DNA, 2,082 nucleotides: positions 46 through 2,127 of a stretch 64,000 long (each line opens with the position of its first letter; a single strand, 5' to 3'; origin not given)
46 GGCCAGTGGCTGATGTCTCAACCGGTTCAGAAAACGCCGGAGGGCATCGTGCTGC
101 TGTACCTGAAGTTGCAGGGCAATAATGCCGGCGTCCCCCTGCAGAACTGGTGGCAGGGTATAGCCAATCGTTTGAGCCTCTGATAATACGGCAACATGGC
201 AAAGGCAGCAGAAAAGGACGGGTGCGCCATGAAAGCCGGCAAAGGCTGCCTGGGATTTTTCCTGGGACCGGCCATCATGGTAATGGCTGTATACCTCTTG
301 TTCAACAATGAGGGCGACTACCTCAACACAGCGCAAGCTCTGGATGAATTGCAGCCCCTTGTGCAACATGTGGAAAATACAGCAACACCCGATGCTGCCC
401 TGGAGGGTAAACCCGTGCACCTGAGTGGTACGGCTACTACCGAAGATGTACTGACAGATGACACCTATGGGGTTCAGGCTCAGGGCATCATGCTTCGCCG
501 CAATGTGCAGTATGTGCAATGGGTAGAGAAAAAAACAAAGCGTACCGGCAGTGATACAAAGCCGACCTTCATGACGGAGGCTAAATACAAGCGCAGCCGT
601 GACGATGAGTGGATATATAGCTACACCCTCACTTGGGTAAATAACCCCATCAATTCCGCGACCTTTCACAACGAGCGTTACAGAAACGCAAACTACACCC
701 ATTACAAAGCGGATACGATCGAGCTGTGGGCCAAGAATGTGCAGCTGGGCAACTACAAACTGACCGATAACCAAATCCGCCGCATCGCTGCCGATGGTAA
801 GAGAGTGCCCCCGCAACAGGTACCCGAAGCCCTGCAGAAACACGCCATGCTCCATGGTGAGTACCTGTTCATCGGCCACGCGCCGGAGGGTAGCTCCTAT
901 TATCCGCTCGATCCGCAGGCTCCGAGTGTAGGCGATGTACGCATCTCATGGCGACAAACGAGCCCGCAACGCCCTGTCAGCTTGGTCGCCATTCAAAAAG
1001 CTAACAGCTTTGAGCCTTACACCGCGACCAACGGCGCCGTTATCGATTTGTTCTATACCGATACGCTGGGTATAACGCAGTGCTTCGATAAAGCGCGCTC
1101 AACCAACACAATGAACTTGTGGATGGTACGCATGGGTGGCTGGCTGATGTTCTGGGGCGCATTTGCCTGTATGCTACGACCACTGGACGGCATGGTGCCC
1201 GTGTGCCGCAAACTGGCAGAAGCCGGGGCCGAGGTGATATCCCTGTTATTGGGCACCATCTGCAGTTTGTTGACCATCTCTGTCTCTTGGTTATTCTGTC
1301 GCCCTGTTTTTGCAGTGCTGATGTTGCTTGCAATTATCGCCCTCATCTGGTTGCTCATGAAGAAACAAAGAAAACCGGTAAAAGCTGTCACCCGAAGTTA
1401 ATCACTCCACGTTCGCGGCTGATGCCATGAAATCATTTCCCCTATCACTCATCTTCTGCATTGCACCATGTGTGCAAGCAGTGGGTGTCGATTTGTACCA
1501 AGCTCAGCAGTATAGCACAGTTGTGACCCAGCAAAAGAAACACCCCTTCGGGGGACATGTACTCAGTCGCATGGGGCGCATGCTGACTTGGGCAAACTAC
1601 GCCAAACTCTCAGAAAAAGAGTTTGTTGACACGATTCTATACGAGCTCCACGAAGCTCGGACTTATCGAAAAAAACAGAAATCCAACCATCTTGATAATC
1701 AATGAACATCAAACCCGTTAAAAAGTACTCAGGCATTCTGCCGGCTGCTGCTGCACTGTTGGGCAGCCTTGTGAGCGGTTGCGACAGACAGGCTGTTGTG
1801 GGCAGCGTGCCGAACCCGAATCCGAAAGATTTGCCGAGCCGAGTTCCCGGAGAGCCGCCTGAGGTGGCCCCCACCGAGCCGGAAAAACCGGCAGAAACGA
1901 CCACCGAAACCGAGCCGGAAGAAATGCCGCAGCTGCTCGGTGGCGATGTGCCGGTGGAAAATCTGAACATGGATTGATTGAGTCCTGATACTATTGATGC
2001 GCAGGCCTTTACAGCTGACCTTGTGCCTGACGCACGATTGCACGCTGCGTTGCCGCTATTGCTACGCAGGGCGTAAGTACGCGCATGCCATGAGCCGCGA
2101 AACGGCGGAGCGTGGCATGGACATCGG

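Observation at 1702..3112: Radical SAM/SPASM enzyme paired with a small lipoprotein bearing hydrophobic-Gly motifs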

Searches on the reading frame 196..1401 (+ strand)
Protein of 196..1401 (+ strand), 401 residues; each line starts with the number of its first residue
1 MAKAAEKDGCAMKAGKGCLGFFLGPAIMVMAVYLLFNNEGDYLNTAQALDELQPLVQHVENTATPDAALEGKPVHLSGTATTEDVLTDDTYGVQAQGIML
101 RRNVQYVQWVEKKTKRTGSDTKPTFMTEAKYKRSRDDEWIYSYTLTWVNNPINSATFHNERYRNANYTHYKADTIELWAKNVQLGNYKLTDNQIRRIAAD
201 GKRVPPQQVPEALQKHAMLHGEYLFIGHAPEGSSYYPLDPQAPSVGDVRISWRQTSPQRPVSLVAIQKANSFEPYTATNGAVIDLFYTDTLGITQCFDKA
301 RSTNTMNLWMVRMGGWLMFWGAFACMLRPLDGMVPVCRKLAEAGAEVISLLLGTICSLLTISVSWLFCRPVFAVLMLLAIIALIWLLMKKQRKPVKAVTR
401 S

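Call 3: search_protein_families(library=ncbifam, proteins=[window:196-1401:+], max_evalue=0.01)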
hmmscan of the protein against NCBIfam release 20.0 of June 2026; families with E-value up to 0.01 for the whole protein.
window:196-1401:+ (401 aa): 0 families

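Call 4: search_protein_families(library=pfam, proteins=[window:196-1401:+], max_evalue=0.01)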
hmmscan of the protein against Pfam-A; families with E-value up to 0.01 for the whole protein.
window:196-1401:+ (401 aa): 2 families
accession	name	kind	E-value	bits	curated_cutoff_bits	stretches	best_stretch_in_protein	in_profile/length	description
PF07787.17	TMEM43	-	1.6e-47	162.4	23.3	1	108-370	3-250/250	Transmembrane protein 43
PF05819.16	NolX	-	0.0076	15.9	26.1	0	121-213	146-239/436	NolX protein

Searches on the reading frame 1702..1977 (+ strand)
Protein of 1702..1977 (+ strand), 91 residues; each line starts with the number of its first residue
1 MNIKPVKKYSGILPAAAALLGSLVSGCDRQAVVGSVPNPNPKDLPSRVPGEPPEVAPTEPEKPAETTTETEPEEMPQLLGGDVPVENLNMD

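Call 3: search_protein_families(library=ncbifam, proteins=[window:1702-1977:+], max_evalue=0.01)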
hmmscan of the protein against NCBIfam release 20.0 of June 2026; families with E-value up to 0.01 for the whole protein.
window:1702-1977:+ (91 aa): 0 families

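Call 4: search_protein_families(library=pfam, proteins=[window:1702-1977:+], max_evalue=0.01)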
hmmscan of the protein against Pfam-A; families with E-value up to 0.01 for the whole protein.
window:1702-1977:+ (91 aa): 0 families

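Call 5: find_homologous_proteins(query=window:1702-1977:+, max_evalue=0.01)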
Query window:1702-1977:+ (91 aa): 28 proteins with E <= 0.01 among 36 candidates.
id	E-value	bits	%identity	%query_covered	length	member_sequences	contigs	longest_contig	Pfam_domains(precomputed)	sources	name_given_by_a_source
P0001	2.3e-48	180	96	100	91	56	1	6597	-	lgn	-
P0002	3.4e-42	160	85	98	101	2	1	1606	-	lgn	-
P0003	1.4e-39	152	80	100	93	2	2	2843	-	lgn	-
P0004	7.0e-39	150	78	100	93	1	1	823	-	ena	-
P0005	1.1e-38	149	78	100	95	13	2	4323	-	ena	-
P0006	5.4e-38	147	84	97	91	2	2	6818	-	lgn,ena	-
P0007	4.2e-36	141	71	100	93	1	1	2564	-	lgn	-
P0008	1.3e-34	136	42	100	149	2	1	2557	-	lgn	-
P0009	1.7e-34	136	75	100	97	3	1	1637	-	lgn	-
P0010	1.7e-34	136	71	100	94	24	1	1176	-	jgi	jgi:hypothetical protein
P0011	9.9e-34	133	74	100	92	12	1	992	-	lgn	-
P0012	6.7e-33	131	73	100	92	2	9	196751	-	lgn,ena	-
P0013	1.0e-31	127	75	100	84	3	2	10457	-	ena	-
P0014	1.1e-31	127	73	100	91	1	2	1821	-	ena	-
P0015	1.1e-30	123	74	93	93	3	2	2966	-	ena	-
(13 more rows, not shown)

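Call 66: search_protein_families(library=ncbifam, proteins=[window:1702-1977:+], max_evalue=10)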
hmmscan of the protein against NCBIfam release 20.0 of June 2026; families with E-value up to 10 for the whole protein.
window:1702-1977:+ (91 aa): 2 families
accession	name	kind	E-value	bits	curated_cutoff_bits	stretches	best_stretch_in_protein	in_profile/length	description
TIGR04359.1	TrbK_RP4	equivalog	0.048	13.7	23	1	15-40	4-25/67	entry exclusion lipoprotein TrbK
NF037973.1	metallo_SslE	exception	4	4.6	3000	1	25-77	22-89/1519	lipoprotein metalloprotease SslE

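Call 85: predict_structure(alignment_id=A1)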
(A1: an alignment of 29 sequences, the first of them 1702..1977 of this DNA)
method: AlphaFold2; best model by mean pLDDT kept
length: 91 residues; sequences in the alignment: 29
mean_pLDDT: 58.1   pTM: 0.12
mean pLDDT of the five models: 58.1, 57.1, 53.3, 53.3, 53.1
residues with pLDDT >= 90: 0; 70-90: 5; 50-70: 79; < 50: 7
segments of 3 or more residues with pLDDT < 50: none
pLDDT, mean of each block of 10 residues (from residue 1): 62 55 56 56 55 52 54 68 65 54
secondary structure, 60 per line:
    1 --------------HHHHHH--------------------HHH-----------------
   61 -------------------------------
elements in order: H15-20
